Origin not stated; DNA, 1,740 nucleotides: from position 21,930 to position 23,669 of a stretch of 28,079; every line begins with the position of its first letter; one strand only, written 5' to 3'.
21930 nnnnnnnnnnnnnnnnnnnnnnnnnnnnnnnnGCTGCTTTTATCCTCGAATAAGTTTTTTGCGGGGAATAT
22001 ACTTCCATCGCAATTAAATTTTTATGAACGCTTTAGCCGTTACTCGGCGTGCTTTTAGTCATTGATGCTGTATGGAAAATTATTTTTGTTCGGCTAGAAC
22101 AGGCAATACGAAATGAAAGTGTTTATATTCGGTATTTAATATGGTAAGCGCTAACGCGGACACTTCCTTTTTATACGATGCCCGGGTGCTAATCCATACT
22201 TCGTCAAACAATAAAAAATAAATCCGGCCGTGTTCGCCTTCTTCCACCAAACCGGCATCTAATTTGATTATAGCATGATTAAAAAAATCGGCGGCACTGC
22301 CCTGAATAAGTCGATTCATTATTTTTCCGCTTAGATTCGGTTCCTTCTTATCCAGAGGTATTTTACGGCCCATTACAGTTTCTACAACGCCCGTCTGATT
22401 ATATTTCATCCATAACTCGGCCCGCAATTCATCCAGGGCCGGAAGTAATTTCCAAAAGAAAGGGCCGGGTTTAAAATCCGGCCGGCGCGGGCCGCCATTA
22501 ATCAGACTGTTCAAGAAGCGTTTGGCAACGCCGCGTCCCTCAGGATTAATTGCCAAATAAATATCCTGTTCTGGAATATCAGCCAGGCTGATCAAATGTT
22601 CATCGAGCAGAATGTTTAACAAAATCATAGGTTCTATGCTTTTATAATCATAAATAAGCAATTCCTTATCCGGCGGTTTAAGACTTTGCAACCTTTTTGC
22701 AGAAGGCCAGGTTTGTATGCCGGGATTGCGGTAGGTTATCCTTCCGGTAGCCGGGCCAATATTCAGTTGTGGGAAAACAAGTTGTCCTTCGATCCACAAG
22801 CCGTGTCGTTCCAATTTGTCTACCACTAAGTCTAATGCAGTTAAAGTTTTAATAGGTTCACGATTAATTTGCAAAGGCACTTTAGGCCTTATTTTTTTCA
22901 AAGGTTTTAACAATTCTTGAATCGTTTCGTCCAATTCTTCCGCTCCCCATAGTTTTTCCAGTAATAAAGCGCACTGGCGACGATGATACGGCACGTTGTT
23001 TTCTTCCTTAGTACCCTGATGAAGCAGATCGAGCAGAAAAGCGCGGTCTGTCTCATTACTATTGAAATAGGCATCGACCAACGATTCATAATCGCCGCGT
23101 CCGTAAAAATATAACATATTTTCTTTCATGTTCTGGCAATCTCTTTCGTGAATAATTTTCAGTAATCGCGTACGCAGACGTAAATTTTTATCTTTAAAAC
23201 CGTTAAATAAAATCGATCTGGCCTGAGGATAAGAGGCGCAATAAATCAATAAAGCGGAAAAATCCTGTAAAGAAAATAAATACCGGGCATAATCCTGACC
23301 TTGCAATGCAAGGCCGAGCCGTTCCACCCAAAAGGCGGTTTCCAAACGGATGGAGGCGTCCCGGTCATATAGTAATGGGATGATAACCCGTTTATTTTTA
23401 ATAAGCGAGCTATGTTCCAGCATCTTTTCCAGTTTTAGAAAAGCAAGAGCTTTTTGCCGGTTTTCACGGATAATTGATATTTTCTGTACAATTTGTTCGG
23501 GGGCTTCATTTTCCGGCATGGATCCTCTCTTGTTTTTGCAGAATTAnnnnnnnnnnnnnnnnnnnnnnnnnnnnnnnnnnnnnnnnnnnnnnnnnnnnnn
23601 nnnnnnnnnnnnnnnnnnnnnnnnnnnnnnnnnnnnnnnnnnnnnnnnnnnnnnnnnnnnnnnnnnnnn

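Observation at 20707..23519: Thumbless family-A DNA polymerase domain protein encoded directly upstream of cas1-cas2 and the CRISPR leader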

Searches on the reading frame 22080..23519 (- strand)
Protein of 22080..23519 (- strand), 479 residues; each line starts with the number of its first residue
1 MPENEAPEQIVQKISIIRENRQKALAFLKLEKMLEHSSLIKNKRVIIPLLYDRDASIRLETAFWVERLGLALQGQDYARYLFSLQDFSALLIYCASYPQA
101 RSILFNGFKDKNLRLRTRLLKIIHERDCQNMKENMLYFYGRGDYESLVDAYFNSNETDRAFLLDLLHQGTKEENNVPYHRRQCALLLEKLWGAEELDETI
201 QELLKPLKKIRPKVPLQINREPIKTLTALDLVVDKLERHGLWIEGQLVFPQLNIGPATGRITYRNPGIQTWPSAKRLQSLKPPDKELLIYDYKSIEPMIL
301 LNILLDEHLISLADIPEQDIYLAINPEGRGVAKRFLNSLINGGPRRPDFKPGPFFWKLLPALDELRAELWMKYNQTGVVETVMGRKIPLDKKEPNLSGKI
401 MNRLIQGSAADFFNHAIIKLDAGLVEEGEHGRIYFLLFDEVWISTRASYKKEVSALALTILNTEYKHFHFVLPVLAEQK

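Call 6: search_protein_families(library=pfam, proteins=[window:22080-23519:-], max_evalue=0.1)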
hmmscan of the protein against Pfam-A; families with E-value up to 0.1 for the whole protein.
window:22080-23519:- (479 aa): 2 families
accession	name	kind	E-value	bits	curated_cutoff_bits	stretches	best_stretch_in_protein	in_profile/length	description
PF00476.26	DNA_pol_A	-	2.6e-15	56.7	34.3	2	361-466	250-362/381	DNA polymerase family A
PF25069.2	Med14_C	-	0.094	13.3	28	0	19-55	56-93/146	Med14 C-terminal domain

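Call 8: search_protein_families(library=ncbifam, proteins=[window:22080-23519:-], max_evalue=0.01)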
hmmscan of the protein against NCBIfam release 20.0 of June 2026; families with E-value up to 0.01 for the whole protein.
window:22080-23519:- (479 aa): 6 families
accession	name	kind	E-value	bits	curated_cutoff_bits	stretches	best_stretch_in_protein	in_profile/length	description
NF011539.0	PRK14975.1-3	equivalog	3.3e-07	29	640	1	356-462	500-603/628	bifunctional 3'-5' exonuclease/DNA polymerase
NF011540.0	PRK14975.1-4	equivalog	5e-07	28.6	601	1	228-311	291-375/576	bifunctional 3'-5' exonuclease/DNA polymerase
TIGR00593.1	pola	equivalog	8.6e-07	27.7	600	1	373-465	771-870/890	DNA polymerase I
NF004397.1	PRK05755.1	equivalog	3.3e-06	25.9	720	1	372-461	769-865/889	DNA polymerase I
NF038380.1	phage_DpoZ_1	exception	0.00034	19.2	500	1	359-475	481-592/607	aminoadenine-incorporating DNA polymerase DpoZ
NF011538.0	PRK14975.1-1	equivalog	0.00063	18.3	389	0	402-455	469-522/557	bifunctional 3'-5' exonuclease/DNA polymerase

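Call 9: search_solved_structures(query=window:22080-23519:-, max_evalue=1, show_alignments=3)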
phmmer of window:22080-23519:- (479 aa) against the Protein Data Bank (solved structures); distinct sequences matched with E-value up to 1: 45.
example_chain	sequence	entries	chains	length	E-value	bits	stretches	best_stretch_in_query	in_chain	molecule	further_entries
8oo6_A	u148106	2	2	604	0.001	21.3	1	346-458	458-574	DNA polymerase I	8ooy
1kln_A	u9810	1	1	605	0.001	21.3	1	346-458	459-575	PROTEIN (DNA POLYMERASE I KLENOW FRAGMENT (E.C.2.7.7.7))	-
1d8y_A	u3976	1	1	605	0.001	21.3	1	346-458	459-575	DNA POLYMERASE I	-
1d9d_A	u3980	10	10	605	0.001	21.3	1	346-458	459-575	DNA POLYMERASE I | PROTEIN (DNA POLYMERASE I KLENOW FRAGMENT (E.C.2.7.7.7)) | PROTEIN (DNA POLYMERASE I-KLENOW FRAGMENT (E.C.2.7.7.7))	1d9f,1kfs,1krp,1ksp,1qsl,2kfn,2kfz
1dpi_A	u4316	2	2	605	0.001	21.3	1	346-458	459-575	DNA POLYMERASE I KLENOW FRAGMENT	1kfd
8jrb_A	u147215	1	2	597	0.003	19.8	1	229-310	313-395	DNA polymerase I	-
6mu4_A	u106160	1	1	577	0.005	19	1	399-445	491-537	DNA polymerase I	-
2y1i_A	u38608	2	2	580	0.005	19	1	399-445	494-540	DNA POLYMERASE I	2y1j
4uqg_A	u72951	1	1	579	0.005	19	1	399-445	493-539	DNA POLYMERASE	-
2xy7_A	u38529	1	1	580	0.005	19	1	399-445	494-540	DNA POLYMERASE I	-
2xo7_A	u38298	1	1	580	0.005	19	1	399-445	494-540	DNA POLYMERASE I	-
6dsu_A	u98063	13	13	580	0.005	19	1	399-445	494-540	DNA polymerase I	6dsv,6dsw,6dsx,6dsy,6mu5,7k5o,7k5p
2xy6_A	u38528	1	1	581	0.0051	19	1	399-445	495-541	DNA POLYMERASE I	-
2xy5_A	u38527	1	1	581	0.0051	19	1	399-445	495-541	DNA POLYMERASE I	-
4b9l_A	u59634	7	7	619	0.006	18.8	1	399-445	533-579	DNA POLYMERASE I | DNA POLYMERASE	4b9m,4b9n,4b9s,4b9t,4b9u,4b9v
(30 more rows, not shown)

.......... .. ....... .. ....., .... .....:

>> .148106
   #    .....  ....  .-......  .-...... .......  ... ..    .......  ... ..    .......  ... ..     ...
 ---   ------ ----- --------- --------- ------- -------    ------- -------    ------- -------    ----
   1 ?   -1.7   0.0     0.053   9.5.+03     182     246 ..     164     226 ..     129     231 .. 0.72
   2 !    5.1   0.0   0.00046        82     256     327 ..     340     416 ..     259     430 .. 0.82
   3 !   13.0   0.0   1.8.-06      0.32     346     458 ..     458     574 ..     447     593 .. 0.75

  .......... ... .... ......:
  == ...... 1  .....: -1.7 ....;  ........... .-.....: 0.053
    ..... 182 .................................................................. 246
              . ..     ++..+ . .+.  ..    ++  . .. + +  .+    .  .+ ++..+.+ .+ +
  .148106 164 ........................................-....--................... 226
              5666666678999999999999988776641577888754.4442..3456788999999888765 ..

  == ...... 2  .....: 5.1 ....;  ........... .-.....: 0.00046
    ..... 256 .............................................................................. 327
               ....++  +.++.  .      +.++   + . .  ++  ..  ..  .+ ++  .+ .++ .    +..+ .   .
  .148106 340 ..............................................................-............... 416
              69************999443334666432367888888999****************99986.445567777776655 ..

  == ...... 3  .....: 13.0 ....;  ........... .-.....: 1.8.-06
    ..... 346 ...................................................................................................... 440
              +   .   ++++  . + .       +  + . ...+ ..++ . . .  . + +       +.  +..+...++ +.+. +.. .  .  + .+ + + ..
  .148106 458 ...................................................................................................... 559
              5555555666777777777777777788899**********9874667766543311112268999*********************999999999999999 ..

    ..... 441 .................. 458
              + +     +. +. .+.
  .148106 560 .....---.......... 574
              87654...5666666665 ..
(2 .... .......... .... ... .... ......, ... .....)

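Call 11: find_homologous_proteins(query=window:22080-23519:-, max_evalue=0.001)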
Query window:22080-23519:- (479 aa): 16 proteins with E <= 0.001 among 8000 candidates.
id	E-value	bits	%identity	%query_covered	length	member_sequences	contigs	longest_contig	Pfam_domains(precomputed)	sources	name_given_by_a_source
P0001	0.0e+0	1083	100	100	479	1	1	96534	PF00476.27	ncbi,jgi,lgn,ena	-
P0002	9.0e-199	679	61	99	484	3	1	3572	PF00476.27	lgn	-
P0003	3.6e-137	476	49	97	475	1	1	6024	PF00476.27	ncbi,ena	-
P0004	9.5e-125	435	45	98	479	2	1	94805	PF00476.27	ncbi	ncbi:MAG: hypothetical protein AB7W47_12165 [Calditrichaceae bacterium]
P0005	8.2e-115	403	40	97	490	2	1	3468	PF00476.27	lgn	-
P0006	1.6e-101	359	42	94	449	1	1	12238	PF00476.27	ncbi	-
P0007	7.8e-101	356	42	97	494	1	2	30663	PF00476.27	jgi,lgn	-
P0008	5.4e-100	354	42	94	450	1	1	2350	PF00476.27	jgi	-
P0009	1.5e-97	346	40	97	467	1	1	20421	PF00476.27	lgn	-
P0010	7.2e-88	314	37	98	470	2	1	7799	PF00476.27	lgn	-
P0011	6.2e-87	311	37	97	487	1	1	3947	PF00476.27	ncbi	-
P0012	8.7e-85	304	37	91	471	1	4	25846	PF00476.27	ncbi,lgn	ncbi:MAG: hypothetical protein Kow00108_22890 [Calditrichia bacterium]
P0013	9.1e-82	294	36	94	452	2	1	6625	PF00476.27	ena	-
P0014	1.0e-78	284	37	91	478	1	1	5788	PF00476.27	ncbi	ncbi:MAG: hypothetical protein Kow0042_31030 [Calditrichia bacterium]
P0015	4.3e-73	265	37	95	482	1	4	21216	PF13646.13,PF00476.27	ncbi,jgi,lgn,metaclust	jgi:DNA polymerase I-like protein with 3'-5' exonuclease and polymerase domains|metaclust:\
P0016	3.2e-4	38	26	39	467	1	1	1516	PF00476.27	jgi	-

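Call 13: find_encoding_contigs(protein=P0004, flank=10000, max_places=2)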
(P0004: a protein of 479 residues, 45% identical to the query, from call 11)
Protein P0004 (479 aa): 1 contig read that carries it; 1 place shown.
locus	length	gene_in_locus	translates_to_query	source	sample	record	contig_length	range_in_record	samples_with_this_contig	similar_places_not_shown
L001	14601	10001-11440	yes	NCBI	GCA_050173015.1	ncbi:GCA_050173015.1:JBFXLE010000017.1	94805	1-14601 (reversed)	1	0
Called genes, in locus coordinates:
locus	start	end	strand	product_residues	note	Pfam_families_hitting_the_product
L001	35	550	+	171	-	PF14512:TM1586_NiRdase, PF00881:Nitroreductase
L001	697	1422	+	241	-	-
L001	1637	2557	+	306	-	PF27225:AF_1859_N, PF10040:CRISPR_Cas6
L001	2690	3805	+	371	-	PF23400:CARF_Card1, PF09002:Card1_endonuc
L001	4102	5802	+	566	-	PF27248:MJ1674_2nd (weak)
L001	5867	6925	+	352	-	PF09623:Cas_NE0113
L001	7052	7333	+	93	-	PF14076:DUF4258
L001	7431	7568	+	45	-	-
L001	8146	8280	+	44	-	-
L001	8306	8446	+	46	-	-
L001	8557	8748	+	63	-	-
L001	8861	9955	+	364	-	PF14559:TPR_19 (faint), PF13424:TPR_12 (faint), PF13431:TPR_17 (faint), PF21033:RMD1-3 (faint), PF00515:TPR_1 (weak), PF13414:TPR_11 (weak), PF07719:TPR_2 (weak), PF13432:TPR_16 (weak), +7 more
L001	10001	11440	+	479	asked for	PF00476:DNA_pol_A (weak)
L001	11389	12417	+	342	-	PF01867:Cas_Cas1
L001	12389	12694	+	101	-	PF09827:CRISPR_Cas2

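Call 14: find_encoding_contigs(protein=P0007, flank=10000, max_places=2)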
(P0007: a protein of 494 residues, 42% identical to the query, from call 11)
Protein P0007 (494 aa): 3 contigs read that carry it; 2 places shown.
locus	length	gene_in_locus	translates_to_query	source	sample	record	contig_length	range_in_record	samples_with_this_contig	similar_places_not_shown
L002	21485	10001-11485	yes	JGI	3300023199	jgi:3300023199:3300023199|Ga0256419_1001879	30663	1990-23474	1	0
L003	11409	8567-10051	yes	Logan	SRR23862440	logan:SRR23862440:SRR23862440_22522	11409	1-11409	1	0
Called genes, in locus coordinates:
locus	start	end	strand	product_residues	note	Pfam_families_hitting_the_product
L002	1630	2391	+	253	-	PF13099:DUF3944, PF03981:Ubiq_cyt_C_chap (weak)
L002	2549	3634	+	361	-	PF00735:Septin (faint), PF01926:MMR_HSR1, PF05128:DUF697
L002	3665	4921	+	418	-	PF27248:MJ1674_2nd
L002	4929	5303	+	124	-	-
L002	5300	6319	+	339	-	PF09623:Cas_NE0113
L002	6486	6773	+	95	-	-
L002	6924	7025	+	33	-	-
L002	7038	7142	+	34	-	-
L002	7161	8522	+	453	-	PF09903:DUF2130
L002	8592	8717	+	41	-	-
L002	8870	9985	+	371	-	PF12895:ANAPC3 (faint), PF13174:TPR_6 (faint), PF13176:TPR_7 (faint), PF13428:TPR_14 (faint), PF14559:TPR_19 (faint), PF13424:TPR_12 (faint), PF13431:TPR_17 (faint), PF13432:TPR_16 (weak), +7 more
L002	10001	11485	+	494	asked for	PF00476:DNA_pol_A (weak)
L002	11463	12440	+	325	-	PF01867:Cas_Cas1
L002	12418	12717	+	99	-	PF09827:CRISPR_Cas2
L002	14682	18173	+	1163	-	PF01839:FG-GAP (faint), PF13517:FG-GAP_3, PF02518:HATPase_c, PF14501:HATPase_c_5 (weak)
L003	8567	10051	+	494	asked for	PF00476:DNA_pol_A (weak)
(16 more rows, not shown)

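Call 15: find_encoding_contigs(protein=P0009, flank=10000, max_places=2)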
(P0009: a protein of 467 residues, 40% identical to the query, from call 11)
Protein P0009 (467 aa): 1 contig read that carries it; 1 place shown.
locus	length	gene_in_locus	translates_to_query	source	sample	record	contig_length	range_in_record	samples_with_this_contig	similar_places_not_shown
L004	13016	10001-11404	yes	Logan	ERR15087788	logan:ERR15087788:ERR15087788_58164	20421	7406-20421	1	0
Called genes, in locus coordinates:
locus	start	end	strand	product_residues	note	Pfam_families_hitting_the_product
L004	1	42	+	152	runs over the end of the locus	PF03750:Csm2_III-A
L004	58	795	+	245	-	PF03787:RAMPs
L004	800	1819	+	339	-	PF03787:RAMPs, PF17953:Csm4_C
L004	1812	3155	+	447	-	PF03787:RAMPs, PF00575:S1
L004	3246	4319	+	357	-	PF23400:CARF_Card1, PF09002:Card1_endonuc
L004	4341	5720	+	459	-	PF23400:CARF_Card1 (weak), PF22205:Csm6_6H (weak), PF09670:Cas_Cas02710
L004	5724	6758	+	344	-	PF09623:Cas_NE0113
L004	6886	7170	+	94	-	-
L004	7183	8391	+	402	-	PF09903:DUF2130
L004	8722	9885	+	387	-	PF13176:TPR_7 (faint), PF13174:TPR_6 (faint), PF13181:TPR_8 (faint), PF13371:TPR_9 (faint), PF13374:TPR_10 (faint), PF13424:TPR_12 (faint), PF00515:TPR_1 (weak), PF07719:TPR_2 (weak), +7 more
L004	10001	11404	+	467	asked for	PF00476:DNA_pol_A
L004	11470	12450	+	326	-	PF01867:Cas_Cas1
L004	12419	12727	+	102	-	PF09827:CRISPR_Cas2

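Call 16: find_encoding_contigs(protein=P0001, flank=10000, max_places=2)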
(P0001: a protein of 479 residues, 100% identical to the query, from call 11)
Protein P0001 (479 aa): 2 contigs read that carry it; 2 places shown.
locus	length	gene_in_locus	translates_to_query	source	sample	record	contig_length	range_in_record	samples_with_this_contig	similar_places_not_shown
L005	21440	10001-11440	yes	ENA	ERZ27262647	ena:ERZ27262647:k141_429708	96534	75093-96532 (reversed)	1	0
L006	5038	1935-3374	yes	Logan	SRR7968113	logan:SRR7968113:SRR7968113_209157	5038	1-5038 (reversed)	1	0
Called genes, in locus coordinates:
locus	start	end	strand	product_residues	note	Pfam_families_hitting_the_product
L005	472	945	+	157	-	-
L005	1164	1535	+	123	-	PF00072:Response_reg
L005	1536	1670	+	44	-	-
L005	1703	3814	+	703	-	PF09623:Cas_NE0113, PF00962:A_deaminase, PF19326:AMP_deaminase (weak)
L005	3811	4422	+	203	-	PF00293:NUDIX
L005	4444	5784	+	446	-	PF27248:MJ1674_2nd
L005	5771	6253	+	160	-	-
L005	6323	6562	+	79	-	PF02604:PhdYeFM_antitox (weak)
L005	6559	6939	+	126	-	PF01850:PIN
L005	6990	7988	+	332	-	PF09623:Cas_NE0113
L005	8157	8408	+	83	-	-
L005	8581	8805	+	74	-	-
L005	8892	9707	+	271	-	PF13428:TPR_14 (faint), PF12895:ANAPC3 (faint), PF14559:TPR_19 (faint), PF13174:TPR_6 (faint), PF13424:TPR_12 (weak), PF13432:TPR_16 (weak), PF00515:TPR_1 (weak), PF07719:TPR_2 (weak), +3 more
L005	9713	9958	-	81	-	-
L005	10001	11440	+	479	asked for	PF00476:DNA_pol_A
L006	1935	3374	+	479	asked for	PF00476:DNA_pol_A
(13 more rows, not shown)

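Call 17: find_encoding_contigs(protein=P0012, flank=10000, max_places=2)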
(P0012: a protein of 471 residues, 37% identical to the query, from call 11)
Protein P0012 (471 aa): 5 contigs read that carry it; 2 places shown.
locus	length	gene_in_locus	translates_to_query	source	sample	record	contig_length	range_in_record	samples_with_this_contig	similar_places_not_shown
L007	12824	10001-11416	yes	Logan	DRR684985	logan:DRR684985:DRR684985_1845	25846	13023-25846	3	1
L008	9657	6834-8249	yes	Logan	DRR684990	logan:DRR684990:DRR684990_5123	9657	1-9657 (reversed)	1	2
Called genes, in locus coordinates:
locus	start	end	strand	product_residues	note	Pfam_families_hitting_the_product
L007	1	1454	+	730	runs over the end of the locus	PF03787:RAMPs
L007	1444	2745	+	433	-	PF03787:RAMPs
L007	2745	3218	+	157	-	PF27799:CRISPR-assoc_Csx19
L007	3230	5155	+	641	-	PF03787:RAMPs (weak)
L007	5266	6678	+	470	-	PF28082:ZorA-like_t1 (weak)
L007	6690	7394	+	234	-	PF00691:OmpA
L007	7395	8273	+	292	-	PF26739:DUF8245 (weak)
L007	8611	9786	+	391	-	PF13174:TPR_6 (faint), PF13414:TPR_11 (weak), PF13432:TPR_16, PF00515:TPR_1, PF07719:TPR_2, PF13181:TPR_8 (weak), PF09976:TPR_21 (weak), PF13432:TPR_16 (weak), +13 more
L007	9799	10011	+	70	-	-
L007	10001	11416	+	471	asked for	PF00476:DNA_pol_A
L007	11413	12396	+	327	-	PF01867:Cas_Cas1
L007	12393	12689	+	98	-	PF09827:CRISPR_Cas2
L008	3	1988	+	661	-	?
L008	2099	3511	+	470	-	PF28082:ZorA-like_t1 (weak)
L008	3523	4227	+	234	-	PF00691:OmpA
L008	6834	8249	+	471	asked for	PF00476:DNA_pol_A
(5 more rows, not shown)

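Call 18: find_encoding_contigs(protein=P0015, flank=10000, max_places=2)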
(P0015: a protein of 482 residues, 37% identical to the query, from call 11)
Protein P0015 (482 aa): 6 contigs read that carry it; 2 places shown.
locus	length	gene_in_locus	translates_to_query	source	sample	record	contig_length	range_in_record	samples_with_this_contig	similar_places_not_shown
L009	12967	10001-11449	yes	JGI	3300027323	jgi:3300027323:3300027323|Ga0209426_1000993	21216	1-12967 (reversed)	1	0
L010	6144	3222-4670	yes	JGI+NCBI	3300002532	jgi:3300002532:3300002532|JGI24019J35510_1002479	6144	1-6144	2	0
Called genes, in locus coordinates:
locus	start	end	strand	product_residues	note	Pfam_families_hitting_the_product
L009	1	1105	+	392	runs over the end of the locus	PF09700:Cas_Cmr3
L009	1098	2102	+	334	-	PF03787:RAMPs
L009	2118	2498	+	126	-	PF09701:Cas_Cmr5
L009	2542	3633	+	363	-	PF03787:RAMPs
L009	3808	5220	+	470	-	PF27248:MJ1674_2nd (weak)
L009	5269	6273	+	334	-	PF23400:CARF_Card1, PF09002:Card1_endonuc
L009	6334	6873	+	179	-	-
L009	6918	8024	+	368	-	PF09623:Cas_NE0113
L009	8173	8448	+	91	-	-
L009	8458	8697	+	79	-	-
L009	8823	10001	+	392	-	PF13176:TPR_7 (faint), PF13181:TPR_8 (faint), PF22860:DUF7017 (faint), PF13371:TPR_9 (faint), PF00515:TPR_1 (faint), PF07719:TPR_2 (faint), PF13174:TPR_6 (faint), PF13424:TPR_12 (weak), +10 more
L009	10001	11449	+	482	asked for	PF13646:HEAT_2 (faint), PF00476:DNA_pol_A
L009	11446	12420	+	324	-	PF01867:Cas_Cas1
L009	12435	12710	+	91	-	PF09827:CRISPR_Cas2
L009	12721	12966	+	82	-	?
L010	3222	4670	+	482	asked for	PF13646:HEAT_2 (faint), PF00476:DNA_pol_A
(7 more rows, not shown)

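Call 30: list_cluster_members(proteins=[P0001, P0003, P0006, P0011])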
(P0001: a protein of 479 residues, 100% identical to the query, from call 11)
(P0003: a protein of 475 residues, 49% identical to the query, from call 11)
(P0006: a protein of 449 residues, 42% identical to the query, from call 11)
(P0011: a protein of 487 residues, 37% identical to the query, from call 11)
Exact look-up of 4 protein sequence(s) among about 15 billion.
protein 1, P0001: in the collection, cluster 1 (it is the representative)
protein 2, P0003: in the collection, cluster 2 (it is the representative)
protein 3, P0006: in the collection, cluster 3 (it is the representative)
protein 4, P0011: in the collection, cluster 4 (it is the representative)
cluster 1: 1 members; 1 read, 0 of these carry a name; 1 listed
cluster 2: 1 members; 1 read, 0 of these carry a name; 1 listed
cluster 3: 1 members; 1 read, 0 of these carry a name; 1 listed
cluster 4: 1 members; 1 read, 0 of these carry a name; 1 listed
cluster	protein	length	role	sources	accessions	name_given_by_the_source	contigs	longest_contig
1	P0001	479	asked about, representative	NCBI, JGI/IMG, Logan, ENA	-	-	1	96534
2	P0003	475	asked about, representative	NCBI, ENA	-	-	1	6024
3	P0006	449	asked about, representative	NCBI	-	-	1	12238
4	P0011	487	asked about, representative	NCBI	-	-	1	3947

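Call 40: find_encoding_contigs(protein=P0006, flank=8000, max_places=1)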
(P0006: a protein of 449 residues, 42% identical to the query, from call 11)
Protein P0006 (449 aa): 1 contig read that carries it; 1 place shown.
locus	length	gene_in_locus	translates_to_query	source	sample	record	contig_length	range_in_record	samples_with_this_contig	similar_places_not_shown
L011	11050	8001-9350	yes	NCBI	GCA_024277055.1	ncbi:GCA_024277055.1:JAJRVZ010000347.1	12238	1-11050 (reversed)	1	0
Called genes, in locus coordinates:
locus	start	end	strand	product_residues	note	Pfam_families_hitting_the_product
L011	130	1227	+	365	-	PF09651:Cas_APE2256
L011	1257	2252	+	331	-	PF20208:ARPP-1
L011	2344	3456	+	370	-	PF23400:CARF_Card1, PF09002:Card1_endonuc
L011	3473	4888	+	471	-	PF22205:Csm6_6H (weak), PF09670:Cas_Cas02710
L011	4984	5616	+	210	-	PF09623:Cas_NE0113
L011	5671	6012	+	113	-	-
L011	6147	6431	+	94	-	PF14076:DUF4258 (weak)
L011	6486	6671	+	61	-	-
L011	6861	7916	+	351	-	PF00515:TPR_1 (faint), PF07719:TPR_2 (faint), PF13174:TPR_6 (faint), PF13176:TPR_7 (faint), PF13181:TPR_8 (faint), PF12895:ANAPC3 (weak), PF13424:TPR_12 (weak), PF13424:TPR_12 (weak), +10 more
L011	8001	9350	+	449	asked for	PF00476:DNA_pol_A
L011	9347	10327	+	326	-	PF01867:Cas_Cas1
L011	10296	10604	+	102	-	PF09827:CRISPR_Cas2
